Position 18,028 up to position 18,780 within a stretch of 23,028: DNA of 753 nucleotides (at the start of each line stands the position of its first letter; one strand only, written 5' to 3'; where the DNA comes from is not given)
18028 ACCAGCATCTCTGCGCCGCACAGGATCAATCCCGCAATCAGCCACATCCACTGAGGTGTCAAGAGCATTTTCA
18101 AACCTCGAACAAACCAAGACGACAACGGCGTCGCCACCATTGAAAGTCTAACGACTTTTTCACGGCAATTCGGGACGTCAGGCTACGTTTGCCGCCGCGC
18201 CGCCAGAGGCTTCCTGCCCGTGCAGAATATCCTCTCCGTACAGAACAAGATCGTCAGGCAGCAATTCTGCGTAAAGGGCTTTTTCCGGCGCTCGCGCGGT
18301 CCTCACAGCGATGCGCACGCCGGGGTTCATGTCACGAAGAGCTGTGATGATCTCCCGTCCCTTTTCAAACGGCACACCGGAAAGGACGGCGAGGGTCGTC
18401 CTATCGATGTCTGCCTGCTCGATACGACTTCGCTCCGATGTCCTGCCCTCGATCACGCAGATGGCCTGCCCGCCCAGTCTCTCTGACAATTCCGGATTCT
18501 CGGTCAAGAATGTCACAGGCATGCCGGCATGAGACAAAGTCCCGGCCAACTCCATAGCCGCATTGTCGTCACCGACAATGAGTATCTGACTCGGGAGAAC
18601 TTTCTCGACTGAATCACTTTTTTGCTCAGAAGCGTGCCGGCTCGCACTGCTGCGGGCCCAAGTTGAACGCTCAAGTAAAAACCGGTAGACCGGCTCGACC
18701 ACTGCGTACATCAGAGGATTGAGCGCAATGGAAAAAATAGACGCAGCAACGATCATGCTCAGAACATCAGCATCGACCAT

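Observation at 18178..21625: Tandemly duplicated YbaL-type antiporters, both with a degenerate KTN dinucleotide-binding motif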

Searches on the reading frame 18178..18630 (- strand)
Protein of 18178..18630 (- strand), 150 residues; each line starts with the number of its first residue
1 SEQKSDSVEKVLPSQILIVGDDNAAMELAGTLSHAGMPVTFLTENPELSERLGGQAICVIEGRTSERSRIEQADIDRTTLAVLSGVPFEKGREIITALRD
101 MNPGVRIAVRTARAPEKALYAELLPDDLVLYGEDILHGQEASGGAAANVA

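Call 10: search_solved_structures(query=window:18178-18630:-, max_evalue=10, show_alignments=4)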
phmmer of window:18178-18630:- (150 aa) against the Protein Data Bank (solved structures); distinct sequences matched with E-value up to 10: 7.
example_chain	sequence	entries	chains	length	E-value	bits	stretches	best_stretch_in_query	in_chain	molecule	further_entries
3llv_A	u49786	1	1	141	0.06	16.8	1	16-124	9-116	Exopolyphosphatase-related protein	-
1im4_A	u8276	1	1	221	0.12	15.9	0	56-95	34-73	DBH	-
4f4w_A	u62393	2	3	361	0.46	13.9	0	56-95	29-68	DNA polymerase IV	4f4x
4f50_A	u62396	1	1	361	0.47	13.9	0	56-95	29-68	DNA polymerase IV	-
3bq0_A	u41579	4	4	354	0.48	13.9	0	56-95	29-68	DNA polymerase IV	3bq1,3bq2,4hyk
4f4y_A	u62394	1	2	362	0.5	13.8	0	56-95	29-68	DNA polymerase IV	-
4nlg_A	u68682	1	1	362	0.51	13.8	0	56-95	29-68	DNA polymerase IV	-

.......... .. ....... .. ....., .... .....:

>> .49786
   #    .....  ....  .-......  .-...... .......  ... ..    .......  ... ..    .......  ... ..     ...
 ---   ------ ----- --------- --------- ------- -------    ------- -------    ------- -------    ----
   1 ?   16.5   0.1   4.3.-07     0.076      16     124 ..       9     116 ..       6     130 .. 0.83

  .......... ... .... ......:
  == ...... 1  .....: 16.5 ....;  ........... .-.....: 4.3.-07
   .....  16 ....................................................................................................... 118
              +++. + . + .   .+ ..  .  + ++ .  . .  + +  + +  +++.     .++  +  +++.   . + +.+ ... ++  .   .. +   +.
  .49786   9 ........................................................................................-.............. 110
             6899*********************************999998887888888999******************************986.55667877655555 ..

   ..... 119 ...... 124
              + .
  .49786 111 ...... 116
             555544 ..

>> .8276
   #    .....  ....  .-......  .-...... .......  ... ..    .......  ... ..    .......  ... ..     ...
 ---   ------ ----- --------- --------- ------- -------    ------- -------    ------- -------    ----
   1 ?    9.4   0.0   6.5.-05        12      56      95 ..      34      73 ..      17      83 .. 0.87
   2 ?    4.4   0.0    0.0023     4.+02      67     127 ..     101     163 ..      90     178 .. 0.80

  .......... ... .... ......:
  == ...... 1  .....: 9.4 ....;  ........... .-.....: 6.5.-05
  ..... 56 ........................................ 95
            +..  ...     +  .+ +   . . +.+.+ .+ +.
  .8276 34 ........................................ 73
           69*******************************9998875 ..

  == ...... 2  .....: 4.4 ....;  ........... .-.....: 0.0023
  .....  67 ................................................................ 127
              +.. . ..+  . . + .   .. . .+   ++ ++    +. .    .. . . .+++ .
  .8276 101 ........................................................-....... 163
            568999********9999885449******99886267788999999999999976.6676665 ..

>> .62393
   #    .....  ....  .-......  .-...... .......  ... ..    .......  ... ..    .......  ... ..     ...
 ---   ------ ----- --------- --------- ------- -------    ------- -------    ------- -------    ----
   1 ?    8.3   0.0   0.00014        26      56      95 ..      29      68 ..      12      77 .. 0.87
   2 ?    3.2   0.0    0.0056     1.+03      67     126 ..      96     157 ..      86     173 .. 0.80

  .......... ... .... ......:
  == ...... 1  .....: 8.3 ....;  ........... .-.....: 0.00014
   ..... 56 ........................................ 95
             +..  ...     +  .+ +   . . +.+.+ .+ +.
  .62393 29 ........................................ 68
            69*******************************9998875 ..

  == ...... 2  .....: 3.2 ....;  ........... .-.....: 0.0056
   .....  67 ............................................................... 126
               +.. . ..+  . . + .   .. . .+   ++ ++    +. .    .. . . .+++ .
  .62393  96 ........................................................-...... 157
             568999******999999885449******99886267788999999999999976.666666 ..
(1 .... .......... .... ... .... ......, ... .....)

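Call 59: predict_structure(alignment_id=A3)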
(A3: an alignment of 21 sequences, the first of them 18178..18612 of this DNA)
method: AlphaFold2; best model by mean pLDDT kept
length: 144 residues; sequences in the alignment: 21
mean_pLDDT: 86.6   pTM: 0.79
mean pLDDT of the five models: 86.6, 84.9, 84.3, 83.5, 83.3
residues with pLDDT >= 90: 107; 70-90: 14; 50-70: 8; < 50: 15
segments of 3 or more residues with pLDDT < 50: 131-144
pLDDT, mean of each block of 10 residues (from residue 1): 71 95 94 96 88 95 95 96 97 96 94 94 76 44 39
secondary structure, 60 per line:
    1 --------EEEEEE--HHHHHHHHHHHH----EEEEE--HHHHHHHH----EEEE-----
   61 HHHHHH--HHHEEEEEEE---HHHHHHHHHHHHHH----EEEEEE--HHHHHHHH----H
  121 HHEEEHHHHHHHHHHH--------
elements in order: E9-14 H17-28 E33-37 H40-47 E52-55 H61-66 E72-78 H82-95 E100-105 H108-115 E123-125 H126-136
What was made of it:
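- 18181..18588 (-): B C-terminal KTN/RCK-fold domain, residues 428-563. AlphaFold2 mean pLDDT 86.6 with the same fold, a shorter last helix and a disordered Ala-rich tail (call 59).
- The fold is predicted with confidence (call 59).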

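Call 62: fold_search(model_id=the predicted structure, library=pdb)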
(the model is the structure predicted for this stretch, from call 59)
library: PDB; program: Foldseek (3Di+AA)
matches with E <= 10: 1965; with E <= 0.001: 181
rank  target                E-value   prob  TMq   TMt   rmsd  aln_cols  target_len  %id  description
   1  4l75_B                9.5e-08  1.00  0.73  0.49   3.2       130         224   17  Ca2+-bound D184N mutant MthK RCK domain at 2.4 Angstrom (released 2013-10-23)
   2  6ux7_A                1.0e-07  1.00  0.72  0.37   3.4       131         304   16  MthK N-terminal truncation state 1 bound with calcium (released 2020-03-18)
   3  4l76_D                1.6e-07  1.00  0.71  0.48   3.9       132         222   17  Ca2+-bound E212Q mutant MthK RCK domain (released 2013-10-23)
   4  4l76_C                1.7e-07  1.00  0.72  0.49   3.5       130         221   18  Ca2+-bound E212Q mutant MthK RCK domain (released 2013-10-23)
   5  2aej_A                2.2e-07  1.00  0.73  0.49   3.5       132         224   17  Crystal Structures of the MthK RCK Domain in no Ca2+ bound form (released 2005-10-25)
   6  4l76_E                2.4e-07  1.00  0.72  0.48   3.9       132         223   17  Ca2+-bound E212Q mutant MthK RCK domain (released 2013-10-23)
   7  2aef_A                2.5e-07  1.00  0.73  0.49   3.5       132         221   17  Crystal Structures of the MthK RCK Domain in Ca2+ bound form (released 2005-10-25)
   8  3rbx_A                2.5e-07  1.00  0.71  0.48   3.9       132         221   17  MthK RCK domain D184N mutant, Ca2+-bound (released 2011-10-12)
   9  4l75_D                2.9e-07  1.00  0.71  0.48   3.5       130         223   18  Ca2+-bound D184N mutant MthK RCK domain at 2.4 Angstrom (released 2013-10-23)
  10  4l76_A                2.9e-07  1.00  0.73  0.49   3.8       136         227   17  Ca2+-bound E212Q mutant MthK RCK domain (released 2013-10-23)
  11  4l75_A                2.9e-07  1.00  0.74  0.49   3.8       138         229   17  Ca2+-bound D184N mutant MthK RCK domain at 2.4 Angstrom (released 2013-10-23)
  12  2aef_B                3.3e-07  1.00  0.72  0.49   3.6       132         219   17  Crystal Structures of the MthK RCK Domain in Ca2+ bound form (released 2005-10-25)
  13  6oly_D                3.3e-07  1.00  0.73  0.36   3.9       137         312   17  Full-length MthK channel at 3.1 angstrom resolution (released 2019-12-11)
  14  3rbx_D                3.5e-07  1.00  0.73  0.50   3.6       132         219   17  MthK RCK domain D184N mutant, Ca2+-bound (released 2011-10-12)
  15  4l76_B                3.5e-07  1.00  0.71  0.48   3.9       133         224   16  Ca2+-bound E212Q mutant MthK RCK domain (released 2013-10-23)
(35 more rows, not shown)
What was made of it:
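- B's model resembles nucleotide-free RCK domains (MthK, Kch) at least as well as it resembles 3FWZ (call 62).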
